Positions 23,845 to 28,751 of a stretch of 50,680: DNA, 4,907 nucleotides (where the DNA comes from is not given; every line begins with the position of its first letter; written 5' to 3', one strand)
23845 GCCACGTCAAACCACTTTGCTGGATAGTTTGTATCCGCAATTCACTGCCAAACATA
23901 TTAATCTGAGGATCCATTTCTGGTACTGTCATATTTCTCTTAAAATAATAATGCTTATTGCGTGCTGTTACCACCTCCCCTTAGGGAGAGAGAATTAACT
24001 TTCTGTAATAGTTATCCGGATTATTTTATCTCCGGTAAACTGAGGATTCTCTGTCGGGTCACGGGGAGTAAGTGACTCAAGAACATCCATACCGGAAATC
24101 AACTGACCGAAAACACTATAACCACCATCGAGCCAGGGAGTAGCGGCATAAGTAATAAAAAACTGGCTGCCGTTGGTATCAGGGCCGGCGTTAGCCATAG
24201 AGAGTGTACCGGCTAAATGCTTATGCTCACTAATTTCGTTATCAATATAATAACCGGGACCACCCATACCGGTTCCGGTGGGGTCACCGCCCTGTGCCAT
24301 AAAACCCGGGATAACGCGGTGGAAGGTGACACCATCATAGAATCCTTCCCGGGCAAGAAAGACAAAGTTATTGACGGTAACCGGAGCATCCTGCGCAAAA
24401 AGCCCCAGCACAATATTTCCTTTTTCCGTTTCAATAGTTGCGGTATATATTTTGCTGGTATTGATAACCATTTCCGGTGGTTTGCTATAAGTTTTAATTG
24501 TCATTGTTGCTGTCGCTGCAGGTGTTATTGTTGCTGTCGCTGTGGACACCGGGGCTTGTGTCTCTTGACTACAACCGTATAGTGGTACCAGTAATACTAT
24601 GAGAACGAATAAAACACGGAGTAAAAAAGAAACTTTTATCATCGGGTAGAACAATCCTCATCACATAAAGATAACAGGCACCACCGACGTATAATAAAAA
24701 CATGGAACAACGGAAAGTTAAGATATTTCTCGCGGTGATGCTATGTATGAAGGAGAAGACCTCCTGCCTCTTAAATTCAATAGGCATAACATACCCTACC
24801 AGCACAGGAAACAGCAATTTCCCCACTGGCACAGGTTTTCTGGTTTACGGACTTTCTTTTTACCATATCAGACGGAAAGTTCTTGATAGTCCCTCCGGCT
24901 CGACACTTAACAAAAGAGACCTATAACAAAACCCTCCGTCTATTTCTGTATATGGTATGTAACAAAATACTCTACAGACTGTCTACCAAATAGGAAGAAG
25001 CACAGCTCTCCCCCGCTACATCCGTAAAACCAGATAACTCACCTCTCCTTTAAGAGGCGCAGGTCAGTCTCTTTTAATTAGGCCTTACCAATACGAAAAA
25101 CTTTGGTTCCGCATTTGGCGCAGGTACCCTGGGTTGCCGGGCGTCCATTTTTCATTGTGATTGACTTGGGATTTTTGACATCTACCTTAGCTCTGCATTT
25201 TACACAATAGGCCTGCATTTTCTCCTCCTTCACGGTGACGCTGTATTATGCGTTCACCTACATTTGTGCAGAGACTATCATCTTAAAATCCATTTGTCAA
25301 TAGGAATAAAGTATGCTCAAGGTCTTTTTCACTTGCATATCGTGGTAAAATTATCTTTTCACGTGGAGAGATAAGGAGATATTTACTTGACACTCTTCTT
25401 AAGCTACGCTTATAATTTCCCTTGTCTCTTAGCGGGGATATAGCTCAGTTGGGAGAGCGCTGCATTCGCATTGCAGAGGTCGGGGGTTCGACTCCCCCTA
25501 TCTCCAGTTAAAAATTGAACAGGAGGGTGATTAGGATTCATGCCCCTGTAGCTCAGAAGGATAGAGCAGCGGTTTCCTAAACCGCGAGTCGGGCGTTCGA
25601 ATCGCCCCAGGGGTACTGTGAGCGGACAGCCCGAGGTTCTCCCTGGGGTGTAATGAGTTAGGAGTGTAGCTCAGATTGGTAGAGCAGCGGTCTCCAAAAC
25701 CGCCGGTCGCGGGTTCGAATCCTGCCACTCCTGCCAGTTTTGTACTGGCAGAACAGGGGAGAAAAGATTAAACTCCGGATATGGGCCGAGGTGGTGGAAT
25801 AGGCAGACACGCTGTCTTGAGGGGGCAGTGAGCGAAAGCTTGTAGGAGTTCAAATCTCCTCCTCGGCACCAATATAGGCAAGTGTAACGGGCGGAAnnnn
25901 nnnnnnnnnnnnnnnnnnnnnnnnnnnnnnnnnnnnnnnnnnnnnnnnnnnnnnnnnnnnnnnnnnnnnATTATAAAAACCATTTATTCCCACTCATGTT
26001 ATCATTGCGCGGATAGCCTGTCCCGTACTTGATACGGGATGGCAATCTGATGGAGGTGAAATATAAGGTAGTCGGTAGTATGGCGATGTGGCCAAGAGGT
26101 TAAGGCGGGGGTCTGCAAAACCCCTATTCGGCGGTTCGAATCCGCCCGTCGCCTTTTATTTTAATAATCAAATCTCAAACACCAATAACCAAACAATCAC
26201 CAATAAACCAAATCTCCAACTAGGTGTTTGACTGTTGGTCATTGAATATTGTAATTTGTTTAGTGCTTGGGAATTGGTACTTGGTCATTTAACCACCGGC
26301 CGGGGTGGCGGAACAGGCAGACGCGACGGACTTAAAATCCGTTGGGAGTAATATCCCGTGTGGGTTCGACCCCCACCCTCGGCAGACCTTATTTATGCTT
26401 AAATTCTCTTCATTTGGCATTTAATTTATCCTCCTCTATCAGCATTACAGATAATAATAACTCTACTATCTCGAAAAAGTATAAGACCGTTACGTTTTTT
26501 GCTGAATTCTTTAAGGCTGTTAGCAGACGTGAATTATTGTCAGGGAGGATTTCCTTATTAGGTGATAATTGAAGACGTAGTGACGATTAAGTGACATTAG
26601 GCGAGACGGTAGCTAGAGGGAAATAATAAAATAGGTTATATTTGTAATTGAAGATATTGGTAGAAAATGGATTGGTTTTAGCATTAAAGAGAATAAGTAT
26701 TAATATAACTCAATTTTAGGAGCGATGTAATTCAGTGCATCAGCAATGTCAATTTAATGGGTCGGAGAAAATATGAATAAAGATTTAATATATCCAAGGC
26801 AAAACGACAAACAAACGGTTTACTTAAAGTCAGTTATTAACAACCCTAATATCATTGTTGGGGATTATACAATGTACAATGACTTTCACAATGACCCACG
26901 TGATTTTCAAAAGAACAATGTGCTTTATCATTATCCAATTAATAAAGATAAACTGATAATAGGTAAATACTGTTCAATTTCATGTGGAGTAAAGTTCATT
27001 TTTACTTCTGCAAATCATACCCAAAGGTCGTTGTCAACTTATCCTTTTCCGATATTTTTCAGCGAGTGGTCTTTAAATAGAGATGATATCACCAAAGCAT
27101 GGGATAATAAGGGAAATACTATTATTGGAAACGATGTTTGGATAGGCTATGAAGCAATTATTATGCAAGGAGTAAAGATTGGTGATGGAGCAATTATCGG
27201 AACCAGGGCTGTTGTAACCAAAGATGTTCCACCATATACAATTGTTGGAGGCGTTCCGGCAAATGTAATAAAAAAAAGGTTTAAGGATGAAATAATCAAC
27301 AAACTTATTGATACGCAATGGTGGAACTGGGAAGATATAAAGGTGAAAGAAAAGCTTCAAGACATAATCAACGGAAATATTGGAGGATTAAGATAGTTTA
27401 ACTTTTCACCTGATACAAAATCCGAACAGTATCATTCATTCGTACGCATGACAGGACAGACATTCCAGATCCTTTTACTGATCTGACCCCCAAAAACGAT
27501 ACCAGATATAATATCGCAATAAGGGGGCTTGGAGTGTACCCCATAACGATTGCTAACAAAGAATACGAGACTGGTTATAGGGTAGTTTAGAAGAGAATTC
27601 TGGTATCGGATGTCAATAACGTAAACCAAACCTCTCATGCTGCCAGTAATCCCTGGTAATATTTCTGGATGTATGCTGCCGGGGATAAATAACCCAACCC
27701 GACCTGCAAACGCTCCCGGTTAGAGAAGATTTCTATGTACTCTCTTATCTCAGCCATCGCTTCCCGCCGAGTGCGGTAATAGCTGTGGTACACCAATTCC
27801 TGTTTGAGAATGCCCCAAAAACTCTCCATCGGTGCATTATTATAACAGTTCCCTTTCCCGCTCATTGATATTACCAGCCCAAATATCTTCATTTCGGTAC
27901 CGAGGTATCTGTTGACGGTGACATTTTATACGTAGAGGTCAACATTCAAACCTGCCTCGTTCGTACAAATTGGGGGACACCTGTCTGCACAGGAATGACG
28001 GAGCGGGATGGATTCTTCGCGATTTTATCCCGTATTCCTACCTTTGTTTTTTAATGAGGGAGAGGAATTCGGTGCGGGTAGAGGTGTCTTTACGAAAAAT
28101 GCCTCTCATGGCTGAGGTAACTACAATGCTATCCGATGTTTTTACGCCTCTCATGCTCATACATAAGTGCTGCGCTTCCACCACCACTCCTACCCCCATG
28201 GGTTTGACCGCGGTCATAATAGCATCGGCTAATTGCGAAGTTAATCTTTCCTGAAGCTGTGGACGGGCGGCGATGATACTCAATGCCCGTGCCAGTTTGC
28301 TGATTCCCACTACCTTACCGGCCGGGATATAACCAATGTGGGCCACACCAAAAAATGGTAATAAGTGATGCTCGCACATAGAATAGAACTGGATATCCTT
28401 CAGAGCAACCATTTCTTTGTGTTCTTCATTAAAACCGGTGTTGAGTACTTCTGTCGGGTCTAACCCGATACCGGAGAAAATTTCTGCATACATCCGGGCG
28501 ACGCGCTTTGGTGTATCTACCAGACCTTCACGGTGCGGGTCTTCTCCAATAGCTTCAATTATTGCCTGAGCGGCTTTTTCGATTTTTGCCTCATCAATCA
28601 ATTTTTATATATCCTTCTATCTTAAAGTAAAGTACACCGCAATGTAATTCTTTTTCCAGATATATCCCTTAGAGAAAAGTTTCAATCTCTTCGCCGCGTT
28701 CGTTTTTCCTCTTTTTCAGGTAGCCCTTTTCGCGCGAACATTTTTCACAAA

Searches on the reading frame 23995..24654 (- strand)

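Call 50: search_protein_families(library=pfam, proteins=[window:23995-24654:-], max_evalue=0.001)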
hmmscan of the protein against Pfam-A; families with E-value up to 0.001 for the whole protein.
window:23995-24654:- (219 aa): 1 family
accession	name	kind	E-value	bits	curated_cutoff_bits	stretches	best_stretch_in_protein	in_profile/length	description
PF00160.26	Pro_isomerase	-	3.1e-48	164.4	21.7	1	72-212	2-155/159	Cyclophilin type peptidyl-prolyl cis-trans isomerase/CLD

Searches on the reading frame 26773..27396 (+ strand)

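Call 50: search_protein_families(library=pfam, proteins=[window:26773-27396:+], max_evalue=0.001)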
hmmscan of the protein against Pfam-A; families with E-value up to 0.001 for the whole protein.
window:26773-27396:+ (207 aa): 2 families
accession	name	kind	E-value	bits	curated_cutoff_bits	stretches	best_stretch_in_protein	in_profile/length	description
PF00132.30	Hexapep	-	3.4e-10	39.6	27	1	115-150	1-36/36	Bacterial transferase hexapeptide (six repeats)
PF14602.12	Hexapep_2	-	2.4e-05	24.4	27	1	116-149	2-33/34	Hexapeptide repeat of succinyl-transferase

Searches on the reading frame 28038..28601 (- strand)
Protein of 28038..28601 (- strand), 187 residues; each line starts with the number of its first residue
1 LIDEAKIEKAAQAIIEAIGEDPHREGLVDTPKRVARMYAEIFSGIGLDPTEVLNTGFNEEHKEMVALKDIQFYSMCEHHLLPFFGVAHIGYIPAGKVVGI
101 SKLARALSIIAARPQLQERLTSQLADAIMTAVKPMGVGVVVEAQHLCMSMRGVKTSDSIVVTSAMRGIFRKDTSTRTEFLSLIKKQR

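Call 50: search_protein_families(library=pfam, proteins=[window:28038-28601:-], max_evalue=0.001)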
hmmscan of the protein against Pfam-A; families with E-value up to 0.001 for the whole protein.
window:28038-28601:- (187 aa): 1 family
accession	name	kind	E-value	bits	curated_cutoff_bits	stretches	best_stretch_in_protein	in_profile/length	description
PF01227.27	GTP_cyclohydroI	-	2.8e-76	255.4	27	1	7-183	1-178/179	GTP cyclohydrolase I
